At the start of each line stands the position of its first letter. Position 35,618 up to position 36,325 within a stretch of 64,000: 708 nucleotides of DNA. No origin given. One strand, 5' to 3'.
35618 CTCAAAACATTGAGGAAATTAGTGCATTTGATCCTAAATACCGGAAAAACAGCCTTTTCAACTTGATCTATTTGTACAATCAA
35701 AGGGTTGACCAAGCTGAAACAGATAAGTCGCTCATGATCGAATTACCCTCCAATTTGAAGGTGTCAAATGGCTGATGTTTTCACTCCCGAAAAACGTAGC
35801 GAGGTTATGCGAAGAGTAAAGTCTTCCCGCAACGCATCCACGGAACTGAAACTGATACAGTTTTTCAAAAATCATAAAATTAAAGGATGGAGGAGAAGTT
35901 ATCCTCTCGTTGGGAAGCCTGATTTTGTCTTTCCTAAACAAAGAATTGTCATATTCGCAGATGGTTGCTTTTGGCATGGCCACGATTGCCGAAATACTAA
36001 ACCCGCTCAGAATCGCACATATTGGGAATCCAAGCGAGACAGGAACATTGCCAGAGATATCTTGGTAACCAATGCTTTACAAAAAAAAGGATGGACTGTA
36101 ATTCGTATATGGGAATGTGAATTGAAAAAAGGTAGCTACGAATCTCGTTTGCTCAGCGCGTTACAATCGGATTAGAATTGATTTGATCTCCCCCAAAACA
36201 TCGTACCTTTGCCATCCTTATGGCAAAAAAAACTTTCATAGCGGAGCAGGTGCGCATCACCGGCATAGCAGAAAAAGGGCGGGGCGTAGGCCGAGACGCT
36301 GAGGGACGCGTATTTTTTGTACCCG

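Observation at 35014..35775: Middle gene of the island has no recognisable family but is tightly coupled to both neighbours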

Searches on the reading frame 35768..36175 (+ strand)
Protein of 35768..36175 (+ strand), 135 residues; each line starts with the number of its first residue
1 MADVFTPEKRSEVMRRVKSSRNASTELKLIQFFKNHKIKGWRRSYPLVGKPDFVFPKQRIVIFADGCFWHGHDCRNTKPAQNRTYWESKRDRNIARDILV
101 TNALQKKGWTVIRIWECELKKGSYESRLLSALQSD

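Call 3: search_protein_families(library=pfam, proteins=[window:35768-36175:+], max_evalue=1)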
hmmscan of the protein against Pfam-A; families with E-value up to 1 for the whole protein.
window:35768-36175:+ (135 aa): 3 families
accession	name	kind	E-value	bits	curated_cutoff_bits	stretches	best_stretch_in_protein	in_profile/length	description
PF03852.21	Vsr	-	2.1e-22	79.2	27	1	2-75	1-73/74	DNA mismatch endonuclease Vsr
PF04480.18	DUF559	-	2e-05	24.9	20.6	2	91-121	65-95/109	Protein of unknown function (DUF559)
PF18741.7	MTES_1575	-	0.0013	19.2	38.2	1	88-118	51-80/96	REase_MTES_1575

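Call 4: search_protein_families(library=padloc, proteins=[window:35768-36175:+], max_evalue=1)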
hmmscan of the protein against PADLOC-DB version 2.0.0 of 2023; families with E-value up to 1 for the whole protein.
window:35768-36175:+ (135 aa): 2 families
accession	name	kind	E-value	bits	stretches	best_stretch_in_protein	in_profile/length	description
PDLC03397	Vsr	-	1.5e-21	75.1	1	1-120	1-120/156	Type II nicking endonuclease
PDLC03678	HEase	-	0.0067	14.1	1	82-120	208-245/266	homing endonuclease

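Call 5: search_protein_families(library=ncbifam, proteins=[window:35768-36175:+], max_evalue=1)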
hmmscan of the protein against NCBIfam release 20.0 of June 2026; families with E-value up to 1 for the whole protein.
window:35768-36175:+ (135 aa): 2 families
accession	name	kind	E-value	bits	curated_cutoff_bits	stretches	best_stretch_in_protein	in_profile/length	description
TIGR00632.1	vsr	subfamily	1.3e-31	109.4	97.85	1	1-118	1-119/119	DNA mismatch endonuclease Vsr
NF007294.0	PRK09767.1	equivalog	0.0058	16.7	218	1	89-120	65-96/117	DUF559 domain-containing protein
